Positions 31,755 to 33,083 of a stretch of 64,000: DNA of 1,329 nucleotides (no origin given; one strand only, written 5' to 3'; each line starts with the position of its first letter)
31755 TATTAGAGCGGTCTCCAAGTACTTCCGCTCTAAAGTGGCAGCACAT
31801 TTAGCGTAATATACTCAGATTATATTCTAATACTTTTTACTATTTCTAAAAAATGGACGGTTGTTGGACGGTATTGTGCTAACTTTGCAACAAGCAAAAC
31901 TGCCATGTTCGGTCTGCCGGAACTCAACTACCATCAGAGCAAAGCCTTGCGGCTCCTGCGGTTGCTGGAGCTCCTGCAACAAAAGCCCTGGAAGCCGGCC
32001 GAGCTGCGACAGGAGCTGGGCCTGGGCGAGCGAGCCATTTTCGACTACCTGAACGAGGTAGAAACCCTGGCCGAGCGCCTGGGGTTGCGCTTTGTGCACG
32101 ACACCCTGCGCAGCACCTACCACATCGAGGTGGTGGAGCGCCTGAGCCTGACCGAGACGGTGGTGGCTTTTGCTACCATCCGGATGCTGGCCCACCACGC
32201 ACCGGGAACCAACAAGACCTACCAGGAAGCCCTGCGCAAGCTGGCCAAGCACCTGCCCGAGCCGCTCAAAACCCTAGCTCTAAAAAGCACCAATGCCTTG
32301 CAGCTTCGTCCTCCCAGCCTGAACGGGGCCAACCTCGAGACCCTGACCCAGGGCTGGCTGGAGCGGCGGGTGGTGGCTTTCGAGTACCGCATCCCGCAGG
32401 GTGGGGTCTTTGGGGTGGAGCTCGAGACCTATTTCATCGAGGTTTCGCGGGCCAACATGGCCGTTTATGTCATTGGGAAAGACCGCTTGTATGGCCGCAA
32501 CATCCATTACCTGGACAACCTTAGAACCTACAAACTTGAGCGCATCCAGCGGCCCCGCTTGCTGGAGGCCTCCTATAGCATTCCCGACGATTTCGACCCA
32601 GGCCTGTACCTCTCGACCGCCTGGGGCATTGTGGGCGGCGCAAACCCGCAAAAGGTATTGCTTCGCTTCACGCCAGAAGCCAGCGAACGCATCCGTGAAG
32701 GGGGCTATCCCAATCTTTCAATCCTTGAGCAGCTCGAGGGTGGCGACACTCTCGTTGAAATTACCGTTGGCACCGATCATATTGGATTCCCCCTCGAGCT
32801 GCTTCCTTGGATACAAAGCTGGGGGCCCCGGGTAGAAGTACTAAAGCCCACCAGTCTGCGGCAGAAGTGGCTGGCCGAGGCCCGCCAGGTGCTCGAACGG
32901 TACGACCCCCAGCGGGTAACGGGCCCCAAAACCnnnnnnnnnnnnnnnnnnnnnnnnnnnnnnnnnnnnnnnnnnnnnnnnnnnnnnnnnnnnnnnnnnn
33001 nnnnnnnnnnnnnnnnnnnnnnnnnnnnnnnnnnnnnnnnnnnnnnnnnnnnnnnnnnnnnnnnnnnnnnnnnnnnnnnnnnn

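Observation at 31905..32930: A complete HTH-WYL-WCX transcription factor module is translationally fused to the N-terminus of type I-C Cas3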

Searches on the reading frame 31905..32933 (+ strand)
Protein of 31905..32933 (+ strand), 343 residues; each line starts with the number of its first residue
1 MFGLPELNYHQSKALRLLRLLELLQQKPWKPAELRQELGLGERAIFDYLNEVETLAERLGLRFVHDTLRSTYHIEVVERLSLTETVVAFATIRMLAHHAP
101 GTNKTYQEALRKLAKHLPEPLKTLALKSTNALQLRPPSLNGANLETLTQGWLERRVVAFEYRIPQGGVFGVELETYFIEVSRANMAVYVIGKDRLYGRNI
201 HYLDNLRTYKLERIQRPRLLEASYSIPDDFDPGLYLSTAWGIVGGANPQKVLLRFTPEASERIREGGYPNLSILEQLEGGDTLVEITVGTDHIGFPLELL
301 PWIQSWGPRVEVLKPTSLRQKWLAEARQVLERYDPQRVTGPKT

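Call 10: search_solved_structures(query=window:31905-32933:+, max_evalue=10, show_alignments=2)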
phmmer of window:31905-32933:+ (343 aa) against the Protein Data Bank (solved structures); distinct sequences matched with E-value up to 10: 3.
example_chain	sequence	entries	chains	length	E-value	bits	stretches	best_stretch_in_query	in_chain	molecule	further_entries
2p4w_A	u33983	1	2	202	0.016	17.6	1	19-115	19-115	Transcriptional regulatory protein arsR family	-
7u02_B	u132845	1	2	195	0.25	13.6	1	207-328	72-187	WYL domain-containing protein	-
7tzv_A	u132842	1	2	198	0.26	13.5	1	207-328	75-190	WYL domain-containing protein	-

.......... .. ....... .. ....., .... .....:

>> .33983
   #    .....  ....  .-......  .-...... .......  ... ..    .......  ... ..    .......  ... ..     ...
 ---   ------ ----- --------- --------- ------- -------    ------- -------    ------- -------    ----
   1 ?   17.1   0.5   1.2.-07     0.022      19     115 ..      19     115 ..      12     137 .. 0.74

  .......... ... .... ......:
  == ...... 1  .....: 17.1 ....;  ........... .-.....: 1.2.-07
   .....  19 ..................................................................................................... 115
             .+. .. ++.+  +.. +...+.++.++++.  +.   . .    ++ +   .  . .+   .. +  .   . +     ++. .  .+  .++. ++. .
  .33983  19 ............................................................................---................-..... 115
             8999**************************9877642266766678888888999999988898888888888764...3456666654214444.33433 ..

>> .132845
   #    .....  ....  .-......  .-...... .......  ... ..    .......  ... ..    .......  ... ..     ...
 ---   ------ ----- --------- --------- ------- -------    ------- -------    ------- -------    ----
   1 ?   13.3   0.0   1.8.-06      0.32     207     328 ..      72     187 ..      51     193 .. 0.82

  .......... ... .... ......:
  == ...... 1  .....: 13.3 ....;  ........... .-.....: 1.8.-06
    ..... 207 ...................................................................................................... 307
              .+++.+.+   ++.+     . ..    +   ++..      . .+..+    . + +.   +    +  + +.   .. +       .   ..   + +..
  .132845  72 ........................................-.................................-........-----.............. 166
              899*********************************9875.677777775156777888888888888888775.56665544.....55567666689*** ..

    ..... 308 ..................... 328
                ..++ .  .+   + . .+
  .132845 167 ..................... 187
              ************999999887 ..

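Call 14: find_homologous_proteins(query=window:31905-32933:+, max_evalue=0.001)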
Query window:31905-32933:+ (343 aa): 96 proteins with E <= 0.001 among 8000 candidates.
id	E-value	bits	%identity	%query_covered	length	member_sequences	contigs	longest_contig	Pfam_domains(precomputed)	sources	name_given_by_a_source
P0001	1.2e-89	319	83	53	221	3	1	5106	-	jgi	-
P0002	2.6e-72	262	44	94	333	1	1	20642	PF08279.19,PF01022.27,PF13280.13,PF25583.2,PF25213.2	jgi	jgi:predicted DNA-binding transcriptional regulator YafY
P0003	5.5e-72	261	45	94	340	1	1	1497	PF08279.19,PF01022.27,PF13280.13,PF25583.2,PF25213.2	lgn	-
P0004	6.4e-72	261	45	94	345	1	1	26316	PF08279.19,PF13280.13,PF25583.2,PF25213.2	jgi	jgi:predicted DNA-binding transcriptional regulator YafY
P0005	1.7e-71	259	46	92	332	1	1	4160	PF13280.13,PF25583.2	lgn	-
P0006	1.9e-71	259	51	74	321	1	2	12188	PF08279.19,PF13280.13,PF25583.2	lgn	-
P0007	2.2e-71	259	46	93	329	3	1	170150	PF12840.14,PF08279.19,PF13280.13,PF25583.2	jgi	jgi:predicted DNA-binding transcriptional regulator YafY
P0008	2.9e-71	258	46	94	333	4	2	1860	PF13280.13,PF25583.2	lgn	-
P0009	3.0e-71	258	47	94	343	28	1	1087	PF13280.13,PF25583.2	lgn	-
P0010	5.6e-71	257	44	94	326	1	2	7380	PF13280.13,PF25583.2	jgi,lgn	jgi:predicted DNA-binding transcriptional regulator YafY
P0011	1.3e-70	256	45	94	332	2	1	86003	PF13280.13,PF25583.2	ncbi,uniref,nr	ncbi:WYL domain-containing transcriptional regulator [Meiothermus sp. CFH 77666]|uniref:helix-turn-h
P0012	1.4e-70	256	45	94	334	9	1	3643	PF13280.13,PF25583.2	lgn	-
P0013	1.5e-70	256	45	95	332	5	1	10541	PF13280.13,PF25583.2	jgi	jgi:predicted DNA-binding transcriptional regulator YafY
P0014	4.8e-70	254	45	93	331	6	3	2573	PF12840.14,PF08279.19,PF13280.13,PF25583.2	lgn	-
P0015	5.0e-70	254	43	97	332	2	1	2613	PF13280.13,PF25583.2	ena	-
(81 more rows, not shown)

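Call 15: find_encoding_contigs(protein=P0001, flank=6000, max_places=4)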
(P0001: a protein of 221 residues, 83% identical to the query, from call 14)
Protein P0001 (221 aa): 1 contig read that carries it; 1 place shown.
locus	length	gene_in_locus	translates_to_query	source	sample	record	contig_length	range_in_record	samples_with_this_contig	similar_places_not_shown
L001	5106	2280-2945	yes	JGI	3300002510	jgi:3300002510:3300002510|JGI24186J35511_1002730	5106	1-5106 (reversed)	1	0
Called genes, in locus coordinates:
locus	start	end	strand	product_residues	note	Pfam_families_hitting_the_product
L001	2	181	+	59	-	?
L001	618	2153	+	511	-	-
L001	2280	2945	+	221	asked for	-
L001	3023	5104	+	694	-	?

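Call 16: find_encoding_contigs(protein=P0011, flank=8000, max_places=3)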
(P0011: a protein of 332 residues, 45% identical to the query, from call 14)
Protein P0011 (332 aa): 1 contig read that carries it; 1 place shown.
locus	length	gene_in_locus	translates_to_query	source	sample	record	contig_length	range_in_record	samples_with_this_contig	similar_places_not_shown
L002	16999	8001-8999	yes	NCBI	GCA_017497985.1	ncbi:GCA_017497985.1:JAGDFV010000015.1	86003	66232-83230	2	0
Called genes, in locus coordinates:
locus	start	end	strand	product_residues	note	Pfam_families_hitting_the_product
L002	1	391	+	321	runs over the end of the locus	PF08240:ADH_N, PF16912:Glu_dehyd_C, PF00107:ADH_zinc_N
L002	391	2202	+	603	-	PF01261:AP_endonuc_2, PF13669:Glyoxalase_4 (faint), PF14696:Glyoxalase_5, PF00903:Glyoxalase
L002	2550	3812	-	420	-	PF00395:SLH, PF10805:DUF2730 (faint), PF04899:MbeD_MobD (faint), PF23991:DUF7310 (faint)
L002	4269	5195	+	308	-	PF23472:LysM2_CERK1_LYK3_4_5 (faint), PF23577:LysM_RLK (faint), PF01476:LysM, PF05708:Peptidase_C92 (faint), PF23473:LysM3_LYK4_5 (faint), PF01476:LysM, PF00877:NLPC_P60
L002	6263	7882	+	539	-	PF13424:TPR_12 (faint), PF13428:TPR_14 (faint), PF13432:TPR_16 (faint), PF07719:TPR_2 (faint), PF00515:TPR_1 (faint)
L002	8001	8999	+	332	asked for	PF13280:WYL, PF25583:WCX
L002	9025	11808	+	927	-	PF18019:Cas3_HD, PF00270:DEAD (weak), PF00271:Helicase_C (weak), PF22590:Cas3-like_C_2, PF18395:Cas3_C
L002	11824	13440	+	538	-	PF09481:CRISPR_Cse1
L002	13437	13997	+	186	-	PF09485:CRISPR_Cse2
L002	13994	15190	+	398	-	PF09344:Cas_CT1975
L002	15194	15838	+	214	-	PF09704:Cas_Cas5d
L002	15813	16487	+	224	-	PF08798:CRISPR_assoc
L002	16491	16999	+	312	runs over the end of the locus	PF01867:Cas_Cas1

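Call 40: predict_structure(alignment_id=A1)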
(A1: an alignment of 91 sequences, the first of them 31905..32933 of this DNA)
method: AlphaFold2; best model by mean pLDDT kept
length: 343 residues; sequences in the alignment: 91
mean_pLDDT: 92.6   pTM: 0.77
mean pLDDT of the five models: 92.6, 92.0, 91.7, 90.5, 90.3
residues with pLDDT >= 90: 290; 70-90: 38; 50-70: 12; < 50: 3
segments of 3 or more residues with pLDDT < 50: none
pLDDT, mean of each block of 10 residues (from residue 1): 74 96 97 98 98 95 96 88 94 91 92 94 96 92 95 97 93 96 92 75 82 97 96 91 85 98 95 97 97 91 97 98 96 88 60
secondary structure, 60 per line:
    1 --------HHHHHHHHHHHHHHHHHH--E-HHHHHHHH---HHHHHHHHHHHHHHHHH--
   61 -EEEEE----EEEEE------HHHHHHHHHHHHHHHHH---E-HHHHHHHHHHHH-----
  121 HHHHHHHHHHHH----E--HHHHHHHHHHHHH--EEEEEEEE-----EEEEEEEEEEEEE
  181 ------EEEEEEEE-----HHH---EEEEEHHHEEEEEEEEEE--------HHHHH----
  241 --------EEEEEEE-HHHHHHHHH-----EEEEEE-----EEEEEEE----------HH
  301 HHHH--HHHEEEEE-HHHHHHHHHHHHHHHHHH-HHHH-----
elements in order: H9-26 H31-38 H42-58 E62-66 E71-75 H82-98 H104-115 H121-132 H140-152 E155-162 E168-180 E187-194 E206-210 E214-223 H232-236 E249-255 H257-265 E271-276 E282-288 H299-304 E310-314 H316-333 H335-338

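Call 44: fold_search(model_id=the predicted structure, library=pdb)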
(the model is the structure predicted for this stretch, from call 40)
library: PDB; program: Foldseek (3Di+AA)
matches with E <= 10: 1060; with E <= 0.001: 32
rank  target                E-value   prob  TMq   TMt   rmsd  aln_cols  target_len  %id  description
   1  8tp8_B                5.7e-16  1.00  0.53  0.55  11.1       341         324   19  Structure of the C. crescentus WYL-activator, DriD, bound to ssDNA and cognate DNA (released 2023-11-29)
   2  8tp8_D                9.3e-16  1.00  0.52  0.54  11.1       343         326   18  Structure of the C. crescentus WYL-activator, DriD, bound to ssDNA and cognate DNA (released 2023-11-29)
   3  8tp8_A                2.1e-15  1.00  0.55  0.58  11.1       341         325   18  Structure of the C. crescentus WYL-activator, DriD, bound to ssDNA and cognate DNA (released 2023-11-29)
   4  8tpk_B                6.7e-15  1.00  0.52  0.54  11.6       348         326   18  P6522 crystal form of C. crescentus DriD-ssDNA-DNA complex (released 2023-11-29)
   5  8tpk_A                7.8e-15  1.00  0.51  0.54  11.3       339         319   18  P6522 crystal form of C. crescentus DriD-ssDNA-DNA complex (released 2023-11-29)
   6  9pfv_Q                2.0e-13  1.00  0.51  0.53  10.9       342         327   19  The cryo-EM structure of C. crescentus DriD-ssDNA-RNAP-Sigma73-CCNA_03891/CCNA_01149 promoter transcription activation (released 2026-02-25)
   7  9pfq_Q                5.8e-13  1.00  0.52  0.54  10.9       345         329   19  The cryo-EM structure of C. crescentus DriD-ssDNA-RNAP-Sigma73-bapE promoter transcription activation complex (released 2026-02-25)
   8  9fnd_X                1.6e-12  1.00  0.36  0.37  14.0       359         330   18  Transcriptional activator PafBC bound to mycobacterial RNA polymerase (released 2025-02-12)
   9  9fnd_Y                7.1e-11  1.00  0.47  0.50   9.1       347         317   18  Transcriptional activator PafBC bound to mycobacterial RNA polymerase (released 2025-02-12)
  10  9cu3_A                1.2e-10  1.00  0.45  0.73   6.6       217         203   19  Allosteric mechanism of DriD transcription activator (released 2025-04-23)
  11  6sj9_B                1.2e-10  1.00  0.30  0.19  17.8       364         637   17  Proteasome accessory factor B/C (PafBC) of Arthrobacter aurescens (released 2019-10-16)
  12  6sj9_A                1.6e-10  1.00  0.30  0.19  20.9       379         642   17  Proteasome accessory factor B/C (PafBC) of Arthrobacter aurescens (released 2019-10-16)
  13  7tzv_A                3.1e-10  1.00  0.34  0.52   6.9       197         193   19  Structure of DriD C-domain bound to 9mer ssDNA (released 2022-06-01)
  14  9cu3_B                3.3e-10  1.00  0.36  0.57   6.3       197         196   19  Allosteric mechanism of DriD transcription activator (released 2025-04-23)
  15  7tzv_M                5.3e-10  1.00  0.43  0.71   4.3       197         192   19  Structure of DriD C-domain bound to 9mer ssDNA (released 2022-06-01)
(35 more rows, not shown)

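Call 49: search_solved_structures(query=A1, max_evalue=0.01, show_alignments=3)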
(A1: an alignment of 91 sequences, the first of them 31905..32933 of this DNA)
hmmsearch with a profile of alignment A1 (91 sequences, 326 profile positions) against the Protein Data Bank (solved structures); distinct sequences matched with E-value up to 0.01: 42.
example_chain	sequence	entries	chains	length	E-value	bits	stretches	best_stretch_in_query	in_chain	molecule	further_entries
9pfq_Q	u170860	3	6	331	2.2e-44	155.4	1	6-324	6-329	WYL domain-containing protein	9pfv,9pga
8tp8_A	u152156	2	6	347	2.5e-44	155.2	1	6-324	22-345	DeoR-family transcriptional regulator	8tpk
6sj9_A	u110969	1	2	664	6.9e-43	150.5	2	3-324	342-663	Proteasome accessory factor B/C (PafBC)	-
9cu3_B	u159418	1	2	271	1.8e-34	122.8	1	74-324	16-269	WYL domain-containing protein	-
7tzv_A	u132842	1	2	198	5.7e-32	114.6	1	133-324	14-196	WYL domain-containing protein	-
7u02_B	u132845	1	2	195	8e-32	114.1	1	137-324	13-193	WYL domain-containing protein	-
9fnd_X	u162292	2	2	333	6.4e-26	94.7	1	8-321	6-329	Transcriptional regulator-like protein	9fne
7p5x_AY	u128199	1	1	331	8e-26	94.4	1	9-321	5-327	Transcriptional regulator-like protein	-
7p5x_AX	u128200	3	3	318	4.6e-24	88.6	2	5-222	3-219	PafC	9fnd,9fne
7qfz_A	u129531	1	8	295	8.6e-07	31.8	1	138-217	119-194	WYL domain-containing protein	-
9c5g_A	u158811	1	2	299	4.2e-06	29.6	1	106-225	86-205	CapW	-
2lvs_A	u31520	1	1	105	8.4e-06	28.6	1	15-78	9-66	Putative uncharacterized protein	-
1r22_A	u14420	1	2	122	5.1e-05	26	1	14-72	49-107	Transcriptional repressor smtB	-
5tjj_A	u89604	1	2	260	6.6e-05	25.6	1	14-93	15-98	Transcriptional regulator, IclR family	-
7tb6_A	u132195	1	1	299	0.00014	24.6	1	104-211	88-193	S. maltophilia CapW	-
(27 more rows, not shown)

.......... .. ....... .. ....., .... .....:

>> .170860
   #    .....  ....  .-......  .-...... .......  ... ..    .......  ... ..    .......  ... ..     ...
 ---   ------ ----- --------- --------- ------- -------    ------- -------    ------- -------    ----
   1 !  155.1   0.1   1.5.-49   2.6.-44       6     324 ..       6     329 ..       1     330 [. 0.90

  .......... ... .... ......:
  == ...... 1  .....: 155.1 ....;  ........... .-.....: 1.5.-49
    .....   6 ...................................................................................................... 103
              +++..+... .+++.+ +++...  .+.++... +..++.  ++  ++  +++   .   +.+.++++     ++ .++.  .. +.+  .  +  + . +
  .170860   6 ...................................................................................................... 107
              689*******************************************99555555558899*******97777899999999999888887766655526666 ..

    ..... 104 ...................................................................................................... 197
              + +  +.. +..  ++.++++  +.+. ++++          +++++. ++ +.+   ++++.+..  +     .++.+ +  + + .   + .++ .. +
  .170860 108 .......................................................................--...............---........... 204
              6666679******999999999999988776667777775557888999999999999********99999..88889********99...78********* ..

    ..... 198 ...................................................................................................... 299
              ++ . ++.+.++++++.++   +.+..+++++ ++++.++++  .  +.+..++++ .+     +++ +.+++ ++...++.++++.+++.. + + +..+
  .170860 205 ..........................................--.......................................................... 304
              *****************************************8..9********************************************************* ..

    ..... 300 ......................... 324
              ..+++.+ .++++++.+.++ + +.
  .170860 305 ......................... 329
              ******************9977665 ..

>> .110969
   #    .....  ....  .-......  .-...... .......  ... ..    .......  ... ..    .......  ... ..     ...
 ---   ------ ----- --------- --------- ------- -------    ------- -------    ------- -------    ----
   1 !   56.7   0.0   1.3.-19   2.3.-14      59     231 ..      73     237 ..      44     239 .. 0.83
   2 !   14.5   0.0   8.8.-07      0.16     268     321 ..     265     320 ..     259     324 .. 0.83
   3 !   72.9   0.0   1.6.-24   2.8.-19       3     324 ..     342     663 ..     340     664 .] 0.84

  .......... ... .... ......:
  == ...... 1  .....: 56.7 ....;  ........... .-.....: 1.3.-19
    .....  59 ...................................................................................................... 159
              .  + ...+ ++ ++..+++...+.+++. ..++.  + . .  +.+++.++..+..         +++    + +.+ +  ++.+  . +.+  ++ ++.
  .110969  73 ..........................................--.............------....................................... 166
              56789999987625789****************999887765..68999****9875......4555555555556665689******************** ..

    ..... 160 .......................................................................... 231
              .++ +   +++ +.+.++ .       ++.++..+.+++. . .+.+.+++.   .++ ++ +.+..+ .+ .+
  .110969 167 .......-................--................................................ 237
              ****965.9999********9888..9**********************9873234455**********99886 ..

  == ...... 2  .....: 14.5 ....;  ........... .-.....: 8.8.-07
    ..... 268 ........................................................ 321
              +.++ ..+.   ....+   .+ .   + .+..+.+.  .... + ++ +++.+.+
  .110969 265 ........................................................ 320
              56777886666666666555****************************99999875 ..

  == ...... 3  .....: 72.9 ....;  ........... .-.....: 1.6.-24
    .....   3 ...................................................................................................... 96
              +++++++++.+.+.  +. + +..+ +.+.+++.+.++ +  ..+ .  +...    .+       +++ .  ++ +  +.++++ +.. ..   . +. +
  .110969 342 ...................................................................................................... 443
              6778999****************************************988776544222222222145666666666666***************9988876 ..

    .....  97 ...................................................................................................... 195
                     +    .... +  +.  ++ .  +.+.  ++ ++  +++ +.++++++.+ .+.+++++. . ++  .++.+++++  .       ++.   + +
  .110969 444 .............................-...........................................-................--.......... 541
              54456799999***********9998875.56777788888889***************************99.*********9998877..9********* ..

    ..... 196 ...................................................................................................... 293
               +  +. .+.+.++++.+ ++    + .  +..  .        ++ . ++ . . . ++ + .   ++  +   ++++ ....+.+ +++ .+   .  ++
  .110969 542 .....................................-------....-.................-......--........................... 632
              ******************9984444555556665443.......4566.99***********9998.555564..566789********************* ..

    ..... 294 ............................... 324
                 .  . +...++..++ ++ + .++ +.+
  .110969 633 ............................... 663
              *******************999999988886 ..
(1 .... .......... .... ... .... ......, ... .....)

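Call 82: search_protein_representatives(protein=window:31905-32933:+)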
Query: 343 residues. Proteins with E-value up to 0.001 (for the whole library): 1979; up to 1e-10: 469; up to 1e-30: 65. The best 150 are listed.
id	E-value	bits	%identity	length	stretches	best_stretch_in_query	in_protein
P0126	8.4e-170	580.7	78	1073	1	5-341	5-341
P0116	2.9e-117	408.0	60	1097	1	10-332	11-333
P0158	5.0e-99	348.0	54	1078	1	7-335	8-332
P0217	3.9e-71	256.3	47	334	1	12-332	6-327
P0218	1.9e-68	247.5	41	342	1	8-341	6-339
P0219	3.0e-65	237.0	44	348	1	13-336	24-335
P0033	6.0e-65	235.9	47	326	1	12-329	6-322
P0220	3.4e-61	223.6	44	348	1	12-334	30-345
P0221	1.8e-58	214.7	45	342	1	19-331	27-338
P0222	6.6e-58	212.8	42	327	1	12-333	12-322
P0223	7.3e-58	212.7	41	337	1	11-336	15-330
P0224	3.2e-56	207.3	41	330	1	12-334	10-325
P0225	3.5e-55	203.9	39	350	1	12-334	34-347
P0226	2.5e-54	201.0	37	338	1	12-334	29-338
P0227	1.9e-53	198.1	39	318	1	16-333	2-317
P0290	2.0e-27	112.6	35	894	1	11-333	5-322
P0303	1.3e-25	106.6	35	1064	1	22-338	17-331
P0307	6.3e-25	104.4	32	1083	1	11-333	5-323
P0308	7.3e-25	104.2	30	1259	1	22-333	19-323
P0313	1.1e-24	103.5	37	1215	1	10-342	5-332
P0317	2.7e-24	102.3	33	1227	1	19-334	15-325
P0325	1.5e-23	99.9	31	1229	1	18-334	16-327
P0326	2.1e-23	99.4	33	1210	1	13-336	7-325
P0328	3.2e-23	98.8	36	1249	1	79-336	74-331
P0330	6.1e-23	97.8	32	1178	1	8-333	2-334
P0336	1.1e-22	97.0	37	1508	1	78-334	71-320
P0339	1.3e-22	96.8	34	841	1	11-333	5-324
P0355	4.4e-22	95.0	32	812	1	15-341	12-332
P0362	9.3e-22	94.0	34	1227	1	12-336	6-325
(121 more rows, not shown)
